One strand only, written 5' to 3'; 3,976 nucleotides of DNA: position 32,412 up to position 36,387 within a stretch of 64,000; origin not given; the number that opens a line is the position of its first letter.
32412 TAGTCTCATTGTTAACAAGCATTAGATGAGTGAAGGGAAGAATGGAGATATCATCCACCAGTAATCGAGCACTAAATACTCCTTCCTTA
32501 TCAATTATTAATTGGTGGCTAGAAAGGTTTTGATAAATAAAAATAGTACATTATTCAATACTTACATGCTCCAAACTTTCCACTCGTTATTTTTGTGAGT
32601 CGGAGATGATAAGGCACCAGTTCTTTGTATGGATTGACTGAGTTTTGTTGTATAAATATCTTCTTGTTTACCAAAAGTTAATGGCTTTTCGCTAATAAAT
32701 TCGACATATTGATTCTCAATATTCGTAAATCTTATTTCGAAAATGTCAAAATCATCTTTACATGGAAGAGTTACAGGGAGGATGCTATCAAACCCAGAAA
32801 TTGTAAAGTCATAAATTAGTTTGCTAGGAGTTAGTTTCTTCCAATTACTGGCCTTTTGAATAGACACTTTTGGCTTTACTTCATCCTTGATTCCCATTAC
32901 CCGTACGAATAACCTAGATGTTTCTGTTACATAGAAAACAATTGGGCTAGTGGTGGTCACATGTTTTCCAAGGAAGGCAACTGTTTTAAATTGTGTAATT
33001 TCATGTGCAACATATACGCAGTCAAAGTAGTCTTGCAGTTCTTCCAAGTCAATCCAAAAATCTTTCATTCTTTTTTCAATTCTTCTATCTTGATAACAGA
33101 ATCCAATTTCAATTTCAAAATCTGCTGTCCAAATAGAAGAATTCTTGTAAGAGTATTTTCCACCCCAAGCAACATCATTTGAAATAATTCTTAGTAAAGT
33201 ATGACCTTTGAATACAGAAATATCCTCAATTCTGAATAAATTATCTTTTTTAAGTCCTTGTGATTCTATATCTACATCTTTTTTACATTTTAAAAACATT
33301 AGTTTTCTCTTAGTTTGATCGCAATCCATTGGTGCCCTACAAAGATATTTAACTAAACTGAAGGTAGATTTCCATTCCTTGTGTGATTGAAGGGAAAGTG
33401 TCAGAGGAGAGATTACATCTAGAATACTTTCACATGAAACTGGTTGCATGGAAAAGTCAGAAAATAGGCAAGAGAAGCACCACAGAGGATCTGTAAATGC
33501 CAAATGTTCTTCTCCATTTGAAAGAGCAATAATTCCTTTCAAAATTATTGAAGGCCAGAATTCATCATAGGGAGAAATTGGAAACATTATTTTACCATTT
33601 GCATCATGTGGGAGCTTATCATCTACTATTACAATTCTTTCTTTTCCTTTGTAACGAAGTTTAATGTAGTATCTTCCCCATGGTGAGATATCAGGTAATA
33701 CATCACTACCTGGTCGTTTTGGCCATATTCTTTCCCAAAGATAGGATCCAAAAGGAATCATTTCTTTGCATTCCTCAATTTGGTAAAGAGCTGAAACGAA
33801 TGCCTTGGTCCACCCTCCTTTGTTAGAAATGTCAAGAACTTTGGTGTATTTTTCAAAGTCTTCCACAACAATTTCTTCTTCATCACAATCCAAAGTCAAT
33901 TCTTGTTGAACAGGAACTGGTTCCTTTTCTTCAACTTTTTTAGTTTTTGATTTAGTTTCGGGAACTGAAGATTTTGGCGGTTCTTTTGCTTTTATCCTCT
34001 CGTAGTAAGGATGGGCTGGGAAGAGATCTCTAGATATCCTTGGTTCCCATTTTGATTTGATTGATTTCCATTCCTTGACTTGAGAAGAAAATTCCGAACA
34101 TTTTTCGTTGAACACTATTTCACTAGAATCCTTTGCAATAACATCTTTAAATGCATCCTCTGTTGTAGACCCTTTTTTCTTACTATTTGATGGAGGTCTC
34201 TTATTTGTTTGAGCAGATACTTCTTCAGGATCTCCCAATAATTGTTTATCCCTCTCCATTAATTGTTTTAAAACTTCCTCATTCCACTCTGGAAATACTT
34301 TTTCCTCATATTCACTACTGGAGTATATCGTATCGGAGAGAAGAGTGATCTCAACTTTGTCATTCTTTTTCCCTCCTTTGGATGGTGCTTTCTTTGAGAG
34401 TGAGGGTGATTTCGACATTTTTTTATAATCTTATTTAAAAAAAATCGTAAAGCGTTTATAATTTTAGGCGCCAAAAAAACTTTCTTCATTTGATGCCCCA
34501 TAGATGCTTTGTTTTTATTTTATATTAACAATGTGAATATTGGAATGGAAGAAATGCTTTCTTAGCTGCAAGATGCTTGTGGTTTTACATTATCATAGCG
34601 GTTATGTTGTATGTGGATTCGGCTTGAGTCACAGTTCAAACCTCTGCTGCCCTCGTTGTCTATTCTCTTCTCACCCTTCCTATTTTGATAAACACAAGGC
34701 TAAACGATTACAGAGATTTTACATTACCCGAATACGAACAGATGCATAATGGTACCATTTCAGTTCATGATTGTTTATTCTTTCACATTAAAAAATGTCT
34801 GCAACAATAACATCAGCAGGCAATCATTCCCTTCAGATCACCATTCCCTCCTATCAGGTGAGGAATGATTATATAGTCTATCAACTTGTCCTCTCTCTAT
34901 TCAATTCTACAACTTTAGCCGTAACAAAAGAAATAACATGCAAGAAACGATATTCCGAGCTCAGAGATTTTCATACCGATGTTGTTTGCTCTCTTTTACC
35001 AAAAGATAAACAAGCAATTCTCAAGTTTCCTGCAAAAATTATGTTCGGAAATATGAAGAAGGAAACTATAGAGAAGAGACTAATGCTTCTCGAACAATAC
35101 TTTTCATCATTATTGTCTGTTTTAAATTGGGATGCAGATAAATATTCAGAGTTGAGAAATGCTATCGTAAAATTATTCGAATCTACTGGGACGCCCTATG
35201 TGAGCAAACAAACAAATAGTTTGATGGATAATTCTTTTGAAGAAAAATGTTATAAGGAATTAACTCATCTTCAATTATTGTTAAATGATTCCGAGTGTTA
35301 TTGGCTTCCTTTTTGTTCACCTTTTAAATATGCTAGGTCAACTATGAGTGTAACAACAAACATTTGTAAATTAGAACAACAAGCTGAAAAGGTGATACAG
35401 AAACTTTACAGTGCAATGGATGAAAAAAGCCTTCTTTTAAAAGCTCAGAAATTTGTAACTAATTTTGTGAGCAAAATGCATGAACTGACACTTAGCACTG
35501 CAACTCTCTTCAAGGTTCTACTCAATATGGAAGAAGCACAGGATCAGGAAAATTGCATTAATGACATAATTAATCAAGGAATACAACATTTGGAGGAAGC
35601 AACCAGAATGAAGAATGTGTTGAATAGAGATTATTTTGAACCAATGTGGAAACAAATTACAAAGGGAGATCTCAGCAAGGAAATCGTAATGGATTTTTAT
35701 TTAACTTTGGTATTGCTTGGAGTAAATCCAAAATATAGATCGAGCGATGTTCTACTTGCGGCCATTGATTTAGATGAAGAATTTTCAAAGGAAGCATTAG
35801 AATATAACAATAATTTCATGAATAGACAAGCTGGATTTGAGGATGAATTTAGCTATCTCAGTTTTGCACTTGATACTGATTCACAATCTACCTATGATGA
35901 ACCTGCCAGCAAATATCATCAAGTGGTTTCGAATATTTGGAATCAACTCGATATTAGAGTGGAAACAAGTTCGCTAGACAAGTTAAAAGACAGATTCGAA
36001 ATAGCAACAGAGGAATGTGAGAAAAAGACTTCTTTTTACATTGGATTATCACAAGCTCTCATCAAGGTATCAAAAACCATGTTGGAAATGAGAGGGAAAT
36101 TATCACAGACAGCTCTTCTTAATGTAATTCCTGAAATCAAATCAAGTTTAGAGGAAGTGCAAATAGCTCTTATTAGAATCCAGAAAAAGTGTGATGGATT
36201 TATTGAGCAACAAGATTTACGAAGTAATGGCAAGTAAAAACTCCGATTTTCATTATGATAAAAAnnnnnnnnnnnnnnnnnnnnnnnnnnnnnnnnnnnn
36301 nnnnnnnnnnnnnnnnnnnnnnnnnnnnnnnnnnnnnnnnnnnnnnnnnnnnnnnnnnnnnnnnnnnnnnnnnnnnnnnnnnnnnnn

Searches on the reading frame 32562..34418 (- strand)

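Call 52: search_protein_families(library=pfam, proteins=[window:32562-34418:-], max_evalue=0.00001)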
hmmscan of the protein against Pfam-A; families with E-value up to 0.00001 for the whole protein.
window:32562-34418:- (618 aa): 1 family
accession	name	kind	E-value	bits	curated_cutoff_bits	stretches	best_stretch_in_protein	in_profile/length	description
PF00648.27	Peptidase_C2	-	1.7e-06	27.7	23.8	1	246-471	88-296/297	Calpain family cysteine protease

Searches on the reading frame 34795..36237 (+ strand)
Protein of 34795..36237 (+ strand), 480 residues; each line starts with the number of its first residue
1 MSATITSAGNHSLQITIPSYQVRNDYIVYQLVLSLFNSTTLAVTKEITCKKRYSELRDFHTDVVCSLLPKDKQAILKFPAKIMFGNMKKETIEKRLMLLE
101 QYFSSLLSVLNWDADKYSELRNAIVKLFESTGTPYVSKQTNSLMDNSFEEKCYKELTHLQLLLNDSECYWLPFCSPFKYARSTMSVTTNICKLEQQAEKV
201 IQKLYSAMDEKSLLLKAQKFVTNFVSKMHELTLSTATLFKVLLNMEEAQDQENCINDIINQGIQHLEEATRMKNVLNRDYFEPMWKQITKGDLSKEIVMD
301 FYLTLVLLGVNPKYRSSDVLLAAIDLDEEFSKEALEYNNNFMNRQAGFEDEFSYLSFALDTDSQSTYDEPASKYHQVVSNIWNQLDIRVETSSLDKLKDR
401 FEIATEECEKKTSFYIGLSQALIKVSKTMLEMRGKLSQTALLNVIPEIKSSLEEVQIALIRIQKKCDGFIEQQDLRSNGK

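Call 52: search_protein_families(library=pfam, proteins=[window:34795-36237:+], max_evalue=0.00001)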
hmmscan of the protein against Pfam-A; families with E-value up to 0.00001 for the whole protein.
window:34795-36237:+ (480 aa): 1 family
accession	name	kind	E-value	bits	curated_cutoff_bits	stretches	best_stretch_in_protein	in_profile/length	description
PF00787.29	PX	-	2.6e-08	34.7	21.6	1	44-108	6-67/84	PX domain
